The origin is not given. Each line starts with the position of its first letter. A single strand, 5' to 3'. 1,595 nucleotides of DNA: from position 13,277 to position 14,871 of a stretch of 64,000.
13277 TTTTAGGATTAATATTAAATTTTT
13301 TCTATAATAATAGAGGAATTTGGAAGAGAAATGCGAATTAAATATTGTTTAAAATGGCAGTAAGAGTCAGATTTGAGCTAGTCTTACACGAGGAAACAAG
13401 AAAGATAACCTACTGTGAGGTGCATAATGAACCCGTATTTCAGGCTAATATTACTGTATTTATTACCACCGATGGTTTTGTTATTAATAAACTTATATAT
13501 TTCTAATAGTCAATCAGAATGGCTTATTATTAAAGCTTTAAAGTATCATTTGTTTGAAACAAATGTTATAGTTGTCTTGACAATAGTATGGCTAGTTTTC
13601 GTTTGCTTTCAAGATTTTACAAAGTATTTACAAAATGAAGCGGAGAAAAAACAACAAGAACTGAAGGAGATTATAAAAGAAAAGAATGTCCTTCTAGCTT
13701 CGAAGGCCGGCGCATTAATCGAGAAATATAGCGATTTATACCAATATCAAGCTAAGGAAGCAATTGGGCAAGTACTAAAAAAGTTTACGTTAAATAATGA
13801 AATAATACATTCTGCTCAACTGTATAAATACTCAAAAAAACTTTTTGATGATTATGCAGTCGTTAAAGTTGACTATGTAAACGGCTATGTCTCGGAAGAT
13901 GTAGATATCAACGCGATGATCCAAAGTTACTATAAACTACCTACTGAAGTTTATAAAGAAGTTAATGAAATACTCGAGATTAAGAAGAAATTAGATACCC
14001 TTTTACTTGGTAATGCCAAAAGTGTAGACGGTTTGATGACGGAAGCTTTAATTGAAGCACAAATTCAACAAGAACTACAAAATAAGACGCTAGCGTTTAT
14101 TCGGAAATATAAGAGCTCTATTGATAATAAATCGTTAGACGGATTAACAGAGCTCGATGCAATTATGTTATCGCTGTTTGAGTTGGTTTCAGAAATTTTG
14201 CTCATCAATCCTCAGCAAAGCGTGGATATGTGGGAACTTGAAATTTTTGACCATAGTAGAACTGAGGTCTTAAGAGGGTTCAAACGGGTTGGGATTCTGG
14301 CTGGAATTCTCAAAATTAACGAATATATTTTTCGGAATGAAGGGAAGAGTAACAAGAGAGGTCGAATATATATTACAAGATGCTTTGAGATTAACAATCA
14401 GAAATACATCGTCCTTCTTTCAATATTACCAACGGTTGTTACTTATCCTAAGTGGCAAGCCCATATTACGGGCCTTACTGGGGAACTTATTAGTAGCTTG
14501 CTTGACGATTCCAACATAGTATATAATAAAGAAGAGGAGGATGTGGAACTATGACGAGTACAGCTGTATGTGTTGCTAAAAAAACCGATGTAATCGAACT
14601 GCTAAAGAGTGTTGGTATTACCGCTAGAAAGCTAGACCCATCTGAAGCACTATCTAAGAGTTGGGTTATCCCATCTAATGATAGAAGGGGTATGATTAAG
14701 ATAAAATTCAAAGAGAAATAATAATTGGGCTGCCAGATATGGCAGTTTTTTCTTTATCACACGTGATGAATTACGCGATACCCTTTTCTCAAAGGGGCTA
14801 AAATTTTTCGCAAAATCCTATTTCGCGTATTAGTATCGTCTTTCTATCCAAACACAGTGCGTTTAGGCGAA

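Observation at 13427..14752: AT-rich two-gene cassette: N-terminal 2-TM protein plus a coupled 56-aa partner (abortive-infection-like architecture)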

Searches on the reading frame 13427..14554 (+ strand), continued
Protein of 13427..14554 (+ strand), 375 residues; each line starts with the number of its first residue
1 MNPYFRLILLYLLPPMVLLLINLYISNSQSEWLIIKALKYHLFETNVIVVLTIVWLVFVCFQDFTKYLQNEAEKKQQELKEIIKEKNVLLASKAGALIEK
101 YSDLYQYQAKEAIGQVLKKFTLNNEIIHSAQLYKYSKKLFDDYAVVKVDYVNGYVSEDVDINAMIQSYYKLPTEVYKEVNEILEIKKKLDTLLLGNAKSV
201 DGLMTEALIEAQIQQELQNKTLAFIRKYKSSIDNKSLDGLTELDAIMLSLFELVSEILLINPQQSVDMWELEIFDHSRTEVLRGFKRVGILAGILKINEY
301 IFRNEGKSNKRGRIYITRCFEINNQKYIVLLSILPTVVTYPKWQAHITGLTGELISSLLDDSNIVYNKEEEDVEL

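Call 71: search_protein_families(library=pfam, proteins=[L016:1487-3097:+, L016:3342-4634:+, L020:617-1726:+, L012:7366-7959:+, L012:7981-8427:+, L018:1409-4684:+, L018:4762-5499:+, L018:565-1446:+, L017:4931-5578:+, L017:2885-3841:+], max_evalue=0.001)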
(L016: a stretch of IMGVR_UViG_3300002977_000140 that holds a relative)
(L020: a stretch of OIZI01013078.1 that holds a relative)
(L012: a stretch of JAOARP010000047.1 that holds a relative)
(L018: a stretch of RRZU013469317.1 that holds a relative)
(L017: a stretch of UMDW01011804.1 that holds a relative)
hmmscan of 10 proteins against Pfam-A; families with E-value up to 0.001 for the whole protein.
L016:1487-3097:+ (536 aa): 1 family
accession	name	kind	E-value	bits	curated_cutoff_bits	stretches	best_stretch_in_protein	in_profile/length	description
PF22530.2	Terminase-T7_RNaseH-like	-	2.8e-06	28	27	1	381-481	5-104/108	Terminase Bacteriophage T7, Ribonuclease H-like domain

L016:3342-4634:+ (430 aa): 1 family
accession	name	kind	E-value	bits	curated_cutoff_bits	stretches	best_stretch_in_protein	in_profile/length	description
PF05133.19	SPP1_portal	-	2.6e-92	310.4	25.5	1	23-421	16-413/416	Phage portal protein, SPP1 Gp6-like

L020:617-1726:+ (369 aa): 1 family
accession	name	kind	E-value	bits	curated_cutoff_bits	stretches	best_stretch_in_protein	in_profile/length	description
PF16289.11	PIN_12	-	9.6e-21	75.4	32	1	12-181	1-172/172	PIN domain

L012:7366-7959:+ (197 aa): 2 families
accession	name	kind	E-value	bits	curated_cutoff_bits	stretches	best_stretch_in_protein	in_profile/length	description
PF15943.11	YdaS_toxin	-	1.4e-07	31.7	30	1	17-50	13-46/65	Bacterial toxin YdaS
PF01381.28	HTH_3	-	2.7e-05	24.5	23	1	12-53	9-50/55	Helix-turn-helix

L012:7981-8427:+ (148 aa): 2 families
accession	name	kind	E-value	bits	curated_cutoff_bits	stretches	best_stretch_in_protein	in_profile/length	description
PF18812.6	PBECR3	-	2.5e-07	31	30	1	25-107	21-112/115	phage-Barnase-EndoU-ColicinE5/D-RelE like nuclease3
PF18810.6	PBECR2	-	0.00075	20.1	27.1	1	18-111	18-98/120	phage-Barnase-EndoU-ColicinE5/D-RelE like nuclease2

L018:1409-4684:+ (1091 aa): 3 families
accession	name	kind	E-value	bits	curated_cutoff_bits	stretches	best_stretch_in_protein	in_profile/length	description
PF00270.35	DEAD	-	7.9e-27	94.5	26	1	326-490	2-157/167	DEAD/DEAH box helicase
PF04851.21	ResIII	-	1e-13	52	22.5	1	323-477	3-150/164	Type III restriction enzyme, res subunit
PF00271.37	Helicase_C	-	2.4e-09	37.9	23.5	1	640-728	30-109/110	Helicase conserved C-terminal domain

L018:4762-5499:+ (245 aa): 1 family
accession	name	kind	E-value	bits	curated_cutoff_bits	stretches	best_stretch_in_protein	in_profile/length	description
PF14337.13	Abi_alpha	-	2.9e-39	135.5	29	1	65-244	2-196/196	Abortive infection alpha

L018:565-1446:+ (293 aa): 0 families

L017:4931-5578:+ (215 aa): 5 families
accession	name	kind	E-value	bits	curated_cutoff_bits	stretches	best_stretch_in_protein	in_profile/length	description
PF00239.26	Resolvase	-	1.3e-32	113.3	23.3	1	7-142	1-144/145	Resolvase, N terminal domain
PF13551.12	HTH_29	-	5.1e-05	23.7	28.1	1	172-201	10-37/64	Winged helix-turn helix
PF12728.13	HTH_17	-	0.00028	21.5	27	1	177-198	2-23/51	Helix-turn-helix domain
PF02954.25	HTH_8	-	0.00078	19.6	22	0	179-198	21-40/42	Bacterial regulatory protein, Fis family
PF13518.12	HTH_28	-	0.00091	19.7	25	0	175-202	12-38/52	Helix-turn-helix domain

L017:2885-3841:+ (318 aa): 4 families
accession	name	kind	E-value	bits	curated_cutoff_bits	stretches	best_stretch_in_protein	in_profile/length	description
PF00589.27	Phage_integrase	-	1.5e-27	96.9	27.1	1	129-296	3-166/172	Phage integrase family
PF13495.12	Phage_int_SAM_4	-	3.2e-12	47.1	27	1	28-104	6-79/85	Phage integrase, N-terminal SAM-like domain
PF02899.23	Phage_int_SAM_1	-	1.8e-09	38.2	22.3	1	33-106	11-82/83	Phage integrase, N-terminal SAM-like domain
PF13102.12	Phage_int_SAM_5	-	1.8e-05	25.4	22.3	1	22-110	4-89/98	Phage integrase SAM-like domain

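Call 72: search_protein_families(library=padloc, proteins=[L020:617-1726:+, L012:7366-7959:+, L012:7981-8427:+, L018:1409-4684:+, L018:4762-5499:+, L018:565-1446:+, L015:7097-8281:-, L015:8300-9091:-, L022:1924-3318:+, L022:3528-4631:+], max_evalue=0.001)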
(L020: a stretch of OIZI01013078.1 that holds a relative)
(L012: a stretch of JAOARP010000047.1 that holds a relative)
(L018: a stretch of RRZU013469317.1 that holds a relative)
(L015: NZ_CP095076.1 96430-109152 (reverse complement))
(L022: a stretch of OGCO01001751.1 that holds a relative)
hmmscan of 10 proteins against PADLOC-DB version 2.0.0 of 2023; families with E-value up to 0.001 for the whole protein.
L020:617-1726:+ (369 aa): 0 families

L012:7366-7959:+ (197 aa): 0 families

L012:7981-8427:+ (148 aa): 0 families

L018:1409-4684:+ (1091 aa): 32 families (the best 25 are shown)
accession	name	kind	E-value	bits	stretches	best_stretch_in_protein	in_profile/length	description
PDLC04531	PDC-M23B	-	1.9e-157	524.1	1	84-1072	58-1036/1060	-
PDLC04530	PDC-M23B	-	1e-67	226.9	1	284-1035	25-777/828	-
PDLC00194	HamB1|HamB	-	2.1e-65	219.2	1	283-1060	184-965/995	DEAD-box helicase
PDLC00192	HamB1|HamB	-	3.8e-64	214.9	1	226-1082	172-1013/1104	DEAD-box helicase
PDLC00188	HamB1|HamB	-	6.9e-63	211.1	1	197-1063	124-1018/1037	DEAD-box helicase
PDLC04532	PDC-M23B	-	4.2e-61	205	1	179-782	168-765/817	-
PDLC00174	HamB1|HamB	-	8.3e-59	197.4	1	298-750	277-717/1163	DEAD-box helicase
PDLC00186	HamB1|HamB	-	8.7e-51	170.9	1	328-1076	151-854/864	DEAD-box helicase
PDLC00187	HamB1|HamB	-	1.9e-48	163.4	1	335-777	152-551/851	DEAD-box helicase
PDLC00185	HamB1|HamB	-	1.5e-47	160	1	332-777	150-560/871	DEAD-box helicase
PDLC00200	HamB2|HamB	-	8.2e-47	157.7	1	337-1080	159-857/865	DEAD-box helicase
PDLC00178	HamB1|HamB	-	2.8e-46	155.9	1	323-842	245-751/830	DEAD-box helicase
PDLC00176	HamB1|HamB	-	3.6e-41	139.1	1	336-1062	148-825/845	DEAD-box helicase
PDLC00175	HamB1|HamB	-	1.3e-40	136.7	1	324-773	226-672/1000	DEAD-box helicase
PDLC00190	HamB1|HamB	-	1.7e-34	117.4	1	326-971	146-730/866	DEAD-box helicase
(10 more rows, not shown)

L018:4762-5499:+ (245 aa): 3 families
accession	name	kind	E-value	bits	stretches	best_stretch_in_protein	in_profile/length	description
PDLC05025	PDC-S47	-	3.2e-76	254.6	1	7-157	1-151/263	-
PDLC05026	PDC-S47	-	1.2e-24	85.2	1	65-180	50-164/257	-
PDLC05024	PDC-S47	-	1.5e-24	84.9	1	15-158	6-148/265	-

L018:565-1446:+ (293 aa): 2 families
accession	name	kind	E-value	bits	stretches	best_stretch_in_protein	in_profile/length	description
PDLC04527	PDC-M23A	-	5.1e-08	30.5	1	89-193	77-178/263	-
PDLC04529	PDC-M23A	-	1.4e-06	25.5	1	89-193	75-176/265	-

L015:7097-8281:- (394 aa): 6 families
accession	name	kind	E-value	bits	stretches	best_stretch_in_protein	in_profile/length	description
PDLC04606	PDC-M37B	-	1.7e-131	437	1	1-390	1-385/390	-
PDLC04605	PDC-M37B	-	4.9e-100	334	1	3-381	129-504/518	-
PDLC03838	DolB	-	1e-30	105.2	1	4-388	4-367/375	-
PDLC01993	RtcR--CARF_AAA_HTH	-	4.6e-08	29.9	1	125-283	143-308/523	-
PDLC01995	RtcR_PspF2--CARF_AAA_HTH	-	1.4e-06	25.7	1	62-284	72-292/481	-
PDLC01994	RtcR_PspF1--CARF_AAA_HTH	-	1.2e-05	22.6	1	178-319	178-316/468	-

L015:8300-9091:- (263 aa): 5 families
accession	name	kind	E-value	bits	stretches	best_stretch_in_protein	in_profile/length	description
PDLC04602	PDC-M37A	-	3.9e-89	297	1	6-262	3-273/277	-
PDLC04604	PDC-M37A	-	6.8e-49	165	1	6-262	3-287/289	-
PDLC04601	PDC-M37A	-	2.1e-21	74.6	1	6-261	91-369/374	-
PDLC04603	PDC-M37A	-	1.7e-20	71.9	1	7-261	32-310/319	-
PDLC03837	DolA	-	6.4e-06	24.4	1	35-249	38-247/258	-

L022:1924-3318:+ (464 aa): 0 families

L022:3528-4631:+ (367 aa): 0 families

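Call 87: search_protein_families(library=padloc, proteins=[L009:1750-2850:+, L009:3149-4642:+, L009:4869-5294:+, L009:742-1218:+, L017:8976-10526:-, L017:10540-12117:-, L017:7892-8398:+, L012:8449-9966:+], max_evalue=0.00001)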
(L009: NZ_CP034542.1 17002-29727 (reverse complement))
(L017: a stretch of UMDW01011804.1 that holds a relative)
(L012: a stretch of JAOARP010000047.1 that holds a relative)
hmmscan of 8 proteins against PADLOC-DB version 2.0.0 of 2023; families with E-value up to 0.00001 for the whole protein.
L009:1750-2850:+ (366 aa): 0 families

L009:3149-4642:+ (497 aa): 0 families

L009:4869-5294:+ (141 aa): 0 families

L009:742-1218:+ (158 aa): 0 families

L017:8976-10526:- (516 aa): 0 families

L017:10540-12117:- (525 aa): 0 families

L017:7892-8398:+ (168 aa): 0 families

L012:8449-9966:+ (505 aa): 29 families (the best 25 are shown)
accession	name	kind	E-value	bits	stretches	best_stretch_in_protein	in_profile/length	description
PDLC03019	MTase_I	-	5.2e-244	810.7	1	1-505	1-506/932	Type I methyltransferase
PDLC03035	MTase_I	-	5.3e-131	436.2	2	8-418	10-427/653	Type I methyltransferase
PDLC03240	MTase_II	-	4.1e-123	409.9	1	3-501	3-510/511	Type II methyltransferase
PDLC03031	MTase_I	-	2.9e-94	314.9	1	8-457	8-484/834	Type I methyltransferase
PDLC03022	MTase_I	-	1.8e-90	302.5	1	9-459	7-476/857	Type I methyltransferase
PDLC03027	MTase_I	-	7e-76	254.3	1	11-464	11-444/810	Type I methyltransferase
PDLC03028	MTase_I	-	4.3e-63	211.8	1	8-482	729-1214/1236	Type I methyltransferase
PDLC03039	MTase_I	-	1e-60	203.7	1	8-428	7-427/708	Type I methyltransferase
PDLC03038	MTase_I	-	3e-58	195.5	1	8-461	9-455/896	Type I methyltransferase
PDLC03029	MTase_I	-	1.4e-57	193.6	1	11-423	12-452/661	Type I methyltransferase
PDLC04134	mad2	-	1.5e-52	177.1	1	7-424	140-489/492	mads_2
PDLC03021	MTase_I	-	3.3e-51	172.6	1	10-495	12-486/491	Type I methyltransferase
PDLC03032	MTase_I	-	2e-47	159.8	1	11-417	11-406/1001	Type I methyltransferase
PDLC03020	MTase_I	-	2.5e-47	159.9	2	125-360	141-392/410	Type I methyltransferase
PDLC03026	MTase_I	-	4.5e-46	156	1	11-424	9-402/487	Type I methyltransferase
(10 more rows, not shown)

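Call 92: search_protein_families(library=padloc, alignment_id=A4, max_evalue=0.001)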
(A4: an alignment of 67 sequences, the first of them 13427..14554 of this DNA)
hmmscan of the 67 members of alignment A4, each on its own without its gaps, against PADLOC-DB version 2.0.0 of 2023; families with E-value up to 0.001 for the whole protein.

A. member 1, window:13427-14554:+ (375 aa): 0 families

B. families by the number of members that match (of 67 scanned): 0 families

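Call 93: search_protein_families(library=phrogs, alignment_id=A4, max_evalue=0.001)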
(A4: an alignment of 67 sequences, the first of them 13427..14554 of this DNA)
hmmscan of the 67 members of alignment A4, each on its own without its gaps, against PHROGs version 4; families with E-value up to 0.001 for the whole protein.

A. member 1, window:13427-14554:+ (375 aa): 0 families

B. families by the number of members that match (of 67 scanned): 3 families
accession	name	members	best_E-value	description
phrog_3870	-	1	0.00016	-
phrog_1009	-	1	0.00063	-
phrog_25970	-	1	0.00095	-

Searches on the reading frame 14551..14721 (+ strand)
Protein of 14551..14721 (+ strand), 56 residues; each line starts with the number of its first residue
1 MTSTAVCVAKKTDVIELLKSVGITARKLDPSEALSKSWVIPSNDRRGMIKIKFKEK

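Call 4: search_protein_families(library=pfam, proteins=[window:14551-14721:+], max_evalue=0.1)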
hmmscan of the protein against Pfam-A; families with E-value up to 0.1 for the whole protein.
window:14551-14721:+ (56 aa): 0 families

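Call 5: search_protein_families(library=padloc, proteins=[window:14551-14721:+], max_evalue=0.1)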
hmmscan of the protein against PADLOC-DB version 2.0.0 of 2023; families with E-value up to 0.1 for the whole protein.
window:14551-14721:+ (56 aa): 0 families

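Call 6: search_protein_families(library=phrogs, proteins=[window:14551-14721:+], max_evalue=0.1)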
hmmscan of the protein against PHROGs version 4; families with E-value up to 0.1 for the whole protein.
window:14551-14721:+ (56 aa): 0 families

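Call 18: find_homologous_proteins(query=window:14551-14721:+, max_evalue=10)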
Query window:14551-14721:+ (56 aa): 2 proteins with E <= 10 among 2 candidates.
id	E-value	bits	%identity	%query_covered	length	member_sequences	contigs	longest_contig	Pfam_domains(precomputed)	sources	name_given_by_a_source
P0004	1.1e-27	111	100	100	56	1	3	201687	-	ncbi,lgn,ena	-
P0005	1.1e-15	74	66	100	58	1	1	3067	-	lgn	-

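Call 44: search_protein_families(library=ncbifam, proteins=[window:14551-14721:+], max_evalue=0.1)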
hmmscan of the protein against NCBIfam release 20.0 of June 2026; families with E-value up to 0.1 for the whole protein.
window:14551-14721:+ (56 aa): 0 families

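Call 84: search_solved_structures(query=A1, max_evalue=10)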
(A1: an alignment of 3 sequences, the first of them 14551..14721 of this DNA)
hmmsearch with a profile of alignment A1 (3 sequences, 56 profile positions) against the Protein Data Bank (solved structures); distinct sequences matched with E-value up to 10: 1.
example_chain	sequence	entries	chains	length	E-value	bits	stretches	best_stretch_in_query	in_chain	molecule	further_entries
7x0i_A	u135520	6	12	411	0.91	12.3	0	4-29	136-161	CbpB | CpbB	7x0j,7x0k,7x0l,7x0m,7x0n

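Call 86: search_protein_families(library=pfam, alignment_id=A10, max_evalue=5)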
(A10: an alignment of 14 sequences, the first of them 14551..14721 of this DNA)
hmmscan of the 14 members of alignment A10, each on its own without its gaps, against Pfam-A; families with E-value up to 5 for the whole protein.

A. member 1, window:14551-14721:+ (56 aa): 0 families

B. families by the number of members that match (of 14 scanned): 10 families
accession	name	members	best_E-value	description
PF25642.1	DUF7944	1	0.0017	Domain of unknown function (DUF7944)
PF07262.16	CdiI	1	0.0058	CDI immunity protein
PF21956.1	DUF6922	1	0.0089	Family of unknown function (DUF6922)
PF02388.22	FemAB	1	0.013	FemAB family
PF14593.12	PH_3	1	0.043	PH domain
PF08952.17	DUF1866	1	0.071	Domain of unknown function (DUF1866)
PF07992.20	Pyr_redox_2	1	0.082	Pyridine nucleotide-disulphide oxidoreductase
PF03433.18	EspA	1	0.088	EspA-like secreted protein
PF22283.2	DUF6960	1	0.15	Family of unknown function (DUF6960)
PF15944.10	DUF4752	1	0.22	Domain of unknown function (DUF4752)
